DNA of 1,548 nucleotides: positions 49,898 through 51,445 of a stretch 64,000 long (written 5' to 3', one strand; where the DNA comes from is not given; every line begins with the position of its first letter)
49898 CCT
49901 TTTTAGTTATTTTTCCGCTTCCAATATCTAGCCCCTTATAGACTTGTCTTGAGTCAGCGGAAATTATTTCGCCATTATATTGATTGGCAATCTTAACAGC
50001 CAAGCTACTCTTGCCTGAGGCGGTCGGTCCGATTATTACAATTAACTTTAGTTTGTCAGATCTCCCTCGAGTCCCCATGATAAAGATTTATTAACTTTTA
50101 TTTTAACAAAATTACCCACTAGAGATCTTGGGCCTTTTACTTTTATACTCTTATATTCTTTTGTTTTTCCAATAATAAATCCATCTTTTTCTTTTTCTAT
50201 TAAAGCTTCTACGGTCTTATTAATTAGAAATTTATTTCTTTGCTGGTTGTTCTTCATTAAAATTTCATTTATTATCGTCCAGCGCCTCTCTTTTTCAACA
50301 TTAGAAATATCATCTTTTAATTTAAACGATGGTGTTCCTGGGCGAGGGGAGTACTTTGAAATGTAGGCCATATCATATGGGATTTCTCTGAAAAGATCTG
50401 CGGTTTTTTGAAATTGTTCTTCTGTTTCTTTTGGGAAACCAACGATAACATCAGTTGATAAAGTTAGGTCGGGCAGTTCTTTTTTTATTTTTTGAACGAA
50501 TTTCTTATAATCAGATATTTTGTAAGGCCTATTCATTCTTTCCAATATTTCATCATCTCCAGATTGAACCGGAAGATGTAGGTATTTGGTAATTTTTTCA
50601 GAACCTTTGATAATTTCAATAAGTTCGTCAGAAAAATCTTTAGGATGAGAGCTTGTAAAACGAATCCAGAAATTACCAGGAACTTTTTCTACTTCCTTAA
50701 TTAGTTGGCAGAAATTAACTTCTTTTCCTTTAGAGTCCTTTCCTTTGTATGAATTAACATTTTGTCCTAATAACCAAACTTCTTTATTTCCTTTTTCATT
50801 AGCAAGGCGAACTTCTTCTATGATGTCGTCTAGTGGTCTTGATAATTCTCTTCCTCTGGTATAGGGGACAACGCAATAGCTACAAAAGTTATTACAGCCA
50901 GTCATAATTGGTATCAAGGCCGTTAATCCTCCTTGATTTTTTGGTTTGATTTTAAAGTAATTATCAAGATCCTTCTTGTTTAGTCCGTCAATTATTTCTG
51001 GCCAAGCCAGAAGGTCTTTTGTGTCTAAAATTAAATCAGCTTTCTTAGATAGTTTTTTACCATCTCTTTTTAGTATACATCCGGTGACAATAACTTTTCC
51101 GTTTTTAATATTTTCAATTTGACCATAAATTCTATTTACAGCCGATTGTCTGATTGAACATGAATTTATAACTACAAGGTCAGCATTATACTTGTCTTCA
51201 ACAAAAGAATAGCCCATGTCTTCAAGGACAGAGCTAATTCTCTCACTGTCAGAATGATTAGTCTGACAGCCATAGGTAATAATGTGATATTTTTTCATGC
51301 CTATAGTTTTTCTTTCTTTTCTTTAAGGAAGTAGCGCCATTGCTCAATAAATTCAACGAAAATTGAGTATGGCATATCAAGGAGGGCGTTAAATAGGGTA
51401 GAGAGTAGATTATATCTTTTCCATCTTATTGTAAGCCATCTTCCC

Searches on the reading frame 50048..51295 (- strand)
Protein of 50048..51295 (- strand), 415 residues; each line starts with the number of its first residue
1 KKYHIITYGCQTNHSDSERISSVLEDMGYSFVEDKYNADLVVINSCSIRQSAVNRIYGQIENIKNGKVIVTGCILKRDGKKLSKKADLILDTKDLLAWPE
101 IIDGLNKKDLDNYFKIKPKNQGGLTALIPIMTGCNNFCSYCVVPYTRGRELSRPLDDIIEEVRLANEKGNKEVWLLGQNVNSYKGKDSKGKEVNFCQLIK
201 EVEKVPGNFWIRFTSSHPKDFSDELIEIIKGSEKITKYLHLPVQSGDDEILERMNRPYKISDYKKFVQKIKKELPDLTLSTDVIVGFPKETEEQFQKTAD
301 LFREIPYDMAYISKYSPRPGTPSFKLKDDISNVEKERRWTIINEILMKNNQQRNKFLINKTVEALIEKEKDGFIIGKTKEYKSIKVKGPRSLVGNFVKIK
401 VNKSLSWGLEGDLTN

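Call 68: search_protein_families(library=pfam, proteins=[window:50048-51295:-], max_evalue=0.00001)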
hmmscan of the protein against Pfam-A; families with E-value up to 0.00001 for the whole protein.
window:50048-51295:- (415 aa): 3 families
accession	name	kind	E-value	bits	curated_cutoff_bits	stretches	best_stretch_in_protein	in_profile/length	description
PF04055.27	Radical_SAM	-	2e-28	100.1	29.5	1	128-301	1-165/166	Radical SAM superfamily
PF00919.26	UPF0004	-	2.6e-24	85.5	27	1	2-87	1-91/98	Uncharacterized protein family UPF0004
PF01938.26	TRAM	-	5.6e-08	33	21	1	358-413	4-60/61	TRAM domain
